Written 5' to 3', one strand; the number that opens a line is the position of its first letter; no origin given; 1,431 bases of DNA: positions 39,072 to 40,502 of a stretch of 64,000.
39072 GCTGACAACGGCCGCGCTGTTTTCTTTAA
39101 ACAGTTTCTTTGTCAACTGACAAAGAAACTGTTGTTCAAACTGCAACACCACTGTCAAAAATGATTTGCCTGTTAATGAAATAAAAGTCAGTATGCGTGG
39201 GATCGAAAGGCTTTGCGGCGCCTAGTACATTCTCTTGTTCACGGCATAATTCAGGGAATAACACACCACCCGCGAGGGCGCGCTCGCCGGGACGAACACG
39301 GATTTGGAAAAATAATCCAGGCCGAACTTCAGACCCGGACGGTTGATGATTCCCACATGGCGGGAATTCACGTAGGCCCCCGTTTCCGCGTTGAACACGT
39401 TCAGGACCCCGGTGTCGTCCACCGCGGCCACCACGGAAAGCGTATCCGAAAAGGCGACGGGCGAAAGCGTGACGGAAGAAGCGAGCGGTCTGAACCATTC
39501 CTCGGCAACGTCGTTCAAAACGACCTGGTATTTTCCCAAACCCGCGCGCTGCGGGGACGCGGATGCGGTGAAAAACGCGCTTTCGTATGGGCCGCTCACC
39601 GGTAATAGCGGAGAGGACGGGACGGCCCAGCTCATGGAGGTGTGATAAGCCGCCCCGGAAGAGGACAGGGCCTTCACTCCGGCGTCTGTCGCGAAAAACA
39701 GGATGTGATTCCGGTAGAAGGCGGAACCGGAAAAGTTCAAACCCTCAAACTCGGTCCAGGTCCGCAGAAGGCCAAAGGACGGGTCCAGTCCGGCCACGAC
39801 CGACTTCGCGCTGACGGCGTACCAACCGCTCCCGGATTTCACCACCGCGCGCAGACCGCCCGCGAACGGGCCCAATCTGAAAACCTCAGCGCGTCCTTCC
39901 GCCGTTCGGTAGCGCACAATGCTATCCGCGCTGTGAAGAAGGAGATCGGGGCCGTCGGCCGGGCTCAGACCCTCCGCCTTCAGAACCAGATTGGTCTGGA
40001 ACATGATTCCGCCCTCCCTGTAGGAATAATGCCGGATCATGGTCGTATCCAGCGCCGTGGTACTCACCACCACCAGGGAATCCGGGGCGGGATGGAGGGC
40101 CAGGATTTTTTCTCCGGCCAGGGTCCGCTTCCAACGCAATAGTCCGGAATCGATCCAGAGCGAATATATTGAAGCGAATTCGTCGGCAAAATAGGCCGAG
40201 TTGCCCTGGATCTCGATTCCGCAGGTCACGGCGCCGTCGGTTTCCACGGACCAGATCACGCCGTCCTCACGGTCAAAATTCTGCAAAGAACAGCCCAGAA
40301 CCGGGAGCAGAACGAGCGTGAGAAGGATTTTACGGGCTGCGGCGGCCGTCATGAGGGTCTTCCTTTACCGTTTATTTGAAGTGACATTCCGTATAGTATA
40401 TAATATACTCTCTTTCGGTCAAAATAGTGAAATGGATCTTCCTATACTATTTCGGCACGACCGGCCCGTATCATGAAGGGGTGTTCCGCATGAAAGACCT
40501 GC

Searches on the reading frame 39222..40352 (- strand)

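Call 71: search_protein_families(library=pfam, proteins=[window:39222-40352:-], max_evalue=0.0001)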
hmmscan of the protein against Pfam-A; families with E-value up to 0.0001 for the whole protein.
window:39222-40352:- (376 aa): 1 family
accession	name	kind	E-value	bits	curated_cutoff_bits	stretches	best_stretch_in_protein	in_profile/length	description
PF13360.13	PQQ_2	-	5.9e-05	23.3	27.6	0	24-97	6-80/233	Outer membrane protein assembly factor BamB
